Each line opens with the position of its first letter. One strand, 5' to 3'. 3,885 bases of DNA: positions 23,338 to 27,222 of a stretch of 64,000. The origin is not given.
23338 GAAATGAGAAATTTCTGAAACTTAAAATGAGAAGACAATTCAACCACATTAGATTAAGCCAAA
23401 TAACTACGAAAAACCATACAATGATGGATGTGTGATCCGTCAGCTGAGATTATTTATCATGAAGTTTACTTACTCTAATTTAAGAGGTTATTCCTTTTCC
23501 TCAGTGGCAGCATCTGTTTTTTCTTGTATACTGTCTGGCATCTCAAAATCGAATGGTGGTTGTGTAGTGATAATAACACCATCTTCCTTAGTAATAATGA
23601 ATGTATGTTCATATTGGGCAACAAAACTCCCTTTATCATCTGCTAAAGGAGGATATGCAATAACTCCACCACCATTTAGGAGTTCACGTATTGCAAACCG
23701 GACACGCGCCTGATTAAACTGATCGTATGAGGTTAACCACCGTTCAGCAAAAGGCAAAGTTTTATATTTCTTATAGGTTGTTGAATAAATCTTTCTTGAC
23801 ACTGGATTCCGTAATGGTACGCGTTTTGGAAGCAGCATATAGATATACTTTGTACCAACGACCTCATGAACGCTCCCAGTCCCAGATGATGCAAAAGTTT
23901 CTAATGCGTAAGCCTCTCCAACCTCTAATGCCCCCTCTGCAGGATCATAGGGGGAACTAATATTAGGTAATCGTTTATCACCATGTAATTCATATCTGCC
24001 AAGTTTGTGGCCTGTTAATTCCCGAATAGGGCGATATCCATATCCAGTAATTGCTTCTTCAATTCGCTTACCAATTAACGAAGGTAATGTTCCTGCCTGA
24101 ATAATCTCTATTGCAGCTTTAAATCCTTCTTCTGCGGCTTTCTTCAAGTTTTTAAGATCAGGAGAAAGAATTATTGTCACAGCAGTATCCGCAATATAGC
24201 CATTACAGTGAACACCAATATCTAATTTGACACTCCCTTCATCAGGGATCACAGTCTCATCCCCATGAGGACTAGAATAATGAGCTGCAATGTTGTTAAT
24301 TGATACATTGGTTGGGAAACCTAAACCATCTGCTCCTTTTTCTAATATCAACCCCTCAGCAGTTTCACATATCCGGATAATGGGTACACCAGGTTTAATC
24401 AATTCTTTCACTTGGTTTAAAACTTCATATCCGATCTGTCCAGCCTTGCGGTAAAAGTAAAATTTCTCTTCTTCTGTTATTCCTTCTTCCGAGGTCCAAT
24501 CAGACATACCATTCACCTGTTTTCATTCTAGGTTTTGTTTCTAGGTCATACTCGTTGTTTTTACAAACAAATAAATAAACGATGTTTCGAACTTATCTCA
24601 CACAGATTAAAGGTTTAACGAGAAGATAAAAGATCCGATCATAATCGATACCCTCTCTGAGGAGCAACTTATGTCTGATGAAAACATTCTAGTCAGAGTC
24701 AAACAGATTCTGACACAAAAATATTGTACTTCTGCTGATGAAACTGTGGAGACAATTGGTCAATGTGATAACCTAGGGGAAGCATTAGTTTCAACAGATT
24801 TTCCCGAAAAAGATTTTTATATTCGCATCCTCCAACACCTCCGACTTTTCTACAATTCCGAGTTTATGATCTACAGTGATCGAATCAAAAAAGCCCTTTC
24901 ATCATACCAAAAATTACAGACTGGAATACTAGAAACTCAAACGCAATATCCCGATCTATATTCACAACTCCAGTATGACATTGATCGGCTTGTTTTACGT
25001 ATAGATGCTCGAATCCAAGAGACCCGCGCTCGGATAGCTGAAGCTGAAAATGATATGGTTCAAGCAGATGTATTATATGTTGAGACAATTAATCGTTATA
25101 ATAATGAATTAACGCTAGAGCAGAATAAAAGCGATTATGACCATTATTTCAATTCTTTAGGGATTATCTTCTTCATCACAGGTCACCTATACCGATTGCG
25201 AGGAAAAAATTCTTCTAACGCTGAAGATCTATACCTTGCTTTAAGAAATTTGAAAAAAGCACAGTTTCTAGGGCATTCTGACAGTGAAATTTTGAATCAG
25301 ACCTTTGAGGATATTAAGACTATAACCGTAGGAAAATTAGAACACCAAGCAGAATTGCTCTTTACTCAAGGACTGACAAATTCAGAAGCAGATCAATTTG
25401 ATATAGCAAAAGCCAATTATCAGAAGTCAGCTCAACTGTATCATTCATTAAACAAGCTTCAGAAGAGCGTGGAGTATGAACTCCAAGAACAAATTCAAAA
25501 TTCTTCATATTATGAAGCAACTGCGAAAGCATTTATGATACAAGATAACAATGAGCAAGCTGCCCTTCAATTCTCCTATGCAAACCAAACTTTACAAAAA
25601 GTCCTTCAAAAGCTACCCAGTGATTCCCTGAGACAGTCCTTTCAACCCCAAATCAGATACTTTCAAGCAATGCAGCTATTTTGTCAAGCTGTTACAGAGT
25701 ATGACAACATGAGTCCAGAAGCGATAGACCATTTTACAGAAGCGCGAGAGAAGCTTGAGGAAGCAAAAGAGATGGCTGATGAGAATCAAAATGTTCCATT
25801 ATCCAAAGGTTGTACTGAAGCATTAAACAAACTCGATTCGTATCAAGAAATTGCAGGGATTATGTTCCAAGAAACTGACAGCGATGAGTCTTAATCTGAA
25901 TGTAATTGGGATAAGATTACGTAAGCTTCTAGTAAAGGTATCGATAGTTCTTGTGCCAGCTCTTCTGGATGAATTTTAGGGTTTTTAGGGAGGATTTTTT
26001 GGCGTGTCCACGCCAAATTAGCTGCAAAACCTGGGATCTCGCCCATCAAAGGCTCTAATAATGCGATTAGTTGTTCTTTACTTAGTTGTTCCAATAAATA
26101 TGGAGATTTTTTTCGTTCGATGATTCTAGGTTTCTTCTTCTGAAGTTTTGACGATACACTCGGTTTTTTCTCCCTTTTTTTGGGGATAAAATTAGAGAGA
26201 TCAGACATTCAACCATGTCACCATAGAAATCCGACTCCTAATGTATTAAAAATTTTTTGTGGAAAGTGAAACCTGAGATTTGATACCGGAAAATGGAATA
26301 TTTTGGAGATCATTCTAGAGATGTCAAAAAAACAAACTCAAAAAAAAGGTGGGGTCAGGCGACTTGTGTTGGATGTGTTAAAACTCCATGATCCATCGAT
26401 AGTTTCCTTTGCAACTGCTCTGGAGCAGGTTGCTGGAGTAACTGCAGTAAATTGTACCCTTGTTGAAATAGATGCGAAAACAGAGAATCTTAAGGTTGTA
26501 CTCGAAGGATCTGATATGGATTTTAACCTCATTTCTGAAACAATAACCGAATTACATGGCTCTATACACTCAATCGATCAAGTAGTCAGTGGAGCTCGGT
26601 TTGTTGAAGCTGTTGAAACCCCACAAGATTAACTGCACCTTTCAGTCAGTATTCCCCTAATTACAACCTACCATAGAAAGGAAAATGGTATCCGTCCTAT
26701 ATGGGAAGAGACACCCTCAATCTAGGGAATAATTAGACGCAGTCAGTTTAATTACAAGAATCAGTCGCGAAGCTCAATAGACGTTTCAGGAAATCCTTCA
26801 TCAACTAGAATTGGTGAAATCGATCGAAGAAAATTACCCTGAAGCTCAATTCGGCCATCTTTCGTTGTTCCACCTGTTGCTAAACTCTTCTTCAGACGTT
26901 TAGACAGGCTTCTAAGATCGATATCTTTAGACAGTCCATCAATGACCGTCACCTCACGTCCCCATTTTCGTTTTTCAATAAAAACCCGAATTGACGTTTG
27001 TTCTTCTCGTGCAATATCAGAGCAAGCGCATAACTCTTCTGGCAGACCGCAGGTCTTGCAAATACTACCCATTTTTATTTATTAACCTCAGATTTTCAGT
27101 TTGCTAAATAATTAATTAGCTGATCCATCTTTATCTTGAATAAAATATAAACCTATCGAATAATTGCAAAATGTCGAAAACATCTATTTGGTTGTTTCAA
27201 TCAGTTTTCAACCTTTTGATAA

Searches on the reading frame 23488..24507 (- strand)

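Call 37: search_protein_families(library=pfam, proteins=[window:23488-24507:-], max_evalue=0.001)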
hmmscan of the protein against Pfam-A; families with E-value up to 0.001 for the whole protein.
window:23488-24507:- (339 aa): 1 family
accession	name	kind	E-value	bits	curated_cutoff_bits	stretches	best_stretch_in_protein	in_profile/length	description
PF00557.29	Peptidase_M24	-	2e-29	103.3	23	1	19-211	3-188/208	Metallopeptidase family M24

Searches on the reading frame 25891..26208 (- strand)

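Call 38: search_protein_families(library=pfam, proteins=[window:25891-26208:-], max_evalue=0.001)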
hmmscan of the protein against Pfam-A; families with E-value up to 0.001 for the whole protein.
window:25891-26208:- (105 aa): 1 family
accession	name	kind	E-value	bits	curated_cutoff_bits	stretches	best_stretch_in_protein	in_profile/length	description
PF08559.15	Cut8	-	0.00065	19.8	26.2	1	9-63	24-81/241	Cut8, nuclear proteasome tether protein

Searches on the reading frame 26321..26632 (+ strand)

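Call 38: search_protein_families(library=pfam, proteins=[window:26321-26632:+], max_evalue=0.001)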
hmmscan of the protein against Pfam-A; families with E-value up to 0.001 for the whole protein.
window:26321-26632:+ (103 aa): 1 family
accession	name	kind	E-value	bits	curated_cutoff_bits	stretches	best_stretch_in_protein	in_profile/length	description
PF02680.19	DUF211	-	1.2e-33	115.5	22.1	1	12-98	2-88/89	Uncharacterized ArCR, COG1888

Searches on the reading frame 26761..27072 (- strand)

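Call 38: search_protein_families(library=pfam, proteins=[window:26761-27072:-], max_evalue=0.001)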
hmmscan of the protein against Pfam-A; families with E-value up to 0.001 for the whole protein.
window:26761-27072:- (103 aa): 1 family
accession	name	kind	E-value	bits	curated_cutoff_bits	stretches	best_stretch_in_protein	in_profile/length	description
PF01253.27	SUI1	-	3.3e-17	63.2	25.5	1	25-95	2-77/77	Translation initiation factor SUI1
